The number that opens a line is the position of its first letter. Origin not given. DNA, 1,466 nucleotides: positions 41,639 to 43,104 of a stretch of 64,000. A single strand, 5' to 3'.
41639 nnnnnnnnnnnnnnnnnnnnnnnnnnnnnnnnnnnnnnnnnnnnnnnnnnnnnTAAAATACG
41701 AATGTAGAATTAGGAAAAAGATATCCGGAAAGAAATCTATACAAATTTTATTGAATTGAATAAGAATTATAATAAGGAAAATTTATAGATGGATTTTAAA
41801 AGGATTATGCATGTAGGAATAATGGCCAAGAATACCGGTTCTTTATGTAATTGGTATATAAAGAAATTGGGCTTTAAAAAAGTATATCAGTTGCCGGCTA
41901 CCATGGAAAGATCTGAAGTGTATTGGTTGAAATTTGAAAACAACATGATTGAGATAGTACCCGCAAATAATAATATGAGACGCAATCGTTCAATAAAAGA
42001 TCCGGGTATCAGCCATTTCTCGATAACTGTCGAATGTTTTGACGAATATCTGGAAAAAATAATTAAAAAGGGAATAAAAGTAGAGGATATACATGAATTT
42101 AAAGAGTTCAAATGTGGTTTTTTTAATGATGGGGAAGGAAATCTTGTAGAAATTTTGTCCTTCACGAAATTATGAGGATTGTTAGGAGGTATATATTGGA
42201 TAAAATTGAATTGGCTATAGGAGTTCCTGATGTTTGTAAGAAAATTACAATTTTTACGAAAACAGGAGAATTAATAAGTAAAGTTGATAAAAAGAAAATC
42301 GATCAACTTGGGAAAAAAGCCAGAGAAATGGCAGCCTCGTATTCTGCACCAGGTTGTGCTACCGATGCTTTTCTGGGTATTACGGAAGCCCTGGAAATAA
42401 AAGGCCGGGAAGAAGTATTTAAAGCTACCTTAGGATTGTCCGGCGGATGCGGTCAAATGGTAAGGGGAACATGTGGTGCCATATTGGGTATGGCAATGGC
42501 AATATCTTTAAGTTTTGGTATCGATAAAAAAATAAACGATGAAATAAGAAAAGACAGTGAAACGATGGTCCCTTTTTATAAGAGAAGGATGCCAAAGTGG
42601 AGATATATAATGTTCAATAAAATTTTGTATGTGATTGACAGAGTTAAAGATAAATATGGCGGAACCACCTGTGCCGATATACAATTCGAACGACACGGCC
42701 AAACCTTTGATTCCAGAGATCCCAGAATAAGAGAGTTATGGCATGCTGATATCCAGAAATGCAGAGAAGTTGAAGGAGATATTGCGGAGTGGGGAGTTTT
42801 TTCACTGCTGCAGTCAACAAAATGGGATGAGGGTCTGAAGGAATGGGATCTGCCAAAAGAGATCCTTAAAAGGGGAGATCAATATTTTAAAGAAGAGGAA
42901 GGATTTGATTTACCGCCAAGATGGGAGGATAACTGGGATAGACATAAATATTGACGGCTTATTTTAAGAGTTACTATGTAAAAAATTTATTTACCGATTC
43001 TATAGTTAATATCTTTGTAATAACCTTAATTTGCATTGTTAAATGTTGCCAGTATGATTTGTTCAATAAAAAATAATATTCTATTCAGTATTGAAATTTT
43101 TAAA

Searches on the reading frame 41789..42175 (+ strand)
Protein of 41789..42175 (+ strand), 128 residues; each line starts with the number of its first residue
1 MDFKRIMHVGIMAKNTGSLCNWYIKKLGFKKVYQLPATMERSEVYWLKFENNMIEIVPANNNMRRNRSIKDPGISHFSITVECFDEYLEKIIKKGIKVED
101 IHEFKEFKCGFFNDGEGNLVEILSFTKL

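Call 8: search_protein_families(library=pfam, proteins=[window:41789-42175:+])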
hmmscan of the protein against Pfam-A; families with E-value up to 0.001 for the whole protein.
window:41789-42175:+ (128 aa): 2 families
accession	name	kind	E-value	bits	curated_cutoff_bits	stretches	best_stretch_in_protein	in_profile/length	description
PF00903.31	Glyoxalase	-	3.3e-10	40.8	20.6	1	5-122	1-121/121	Glyoxalase/Bleomycin resistance protein/Dioxygenase superfamily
PF13669.12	Glyoxalase_4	-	1.3e-06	29.1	27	1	7-100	1-95/109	Glyoxalase/Bleomycin resistance protein/Dioxygenase superfamily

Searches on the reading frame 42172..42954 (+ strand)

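Call 8: search_protein_families(library=pfam, proteins=[window:42172-42954:+])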
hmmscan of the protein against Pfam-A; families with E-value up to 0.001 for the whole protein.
window:42172-42954:+ (260 aa): 1 family
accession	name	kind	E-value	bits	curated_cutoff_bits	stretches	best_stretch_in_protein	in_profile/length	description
PF09719.15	C_GCAxxG_C_C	-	1.4e-12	48.2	27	1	62-207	3-114/118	Putative redox-active protein (C_GCAxxG_C_C)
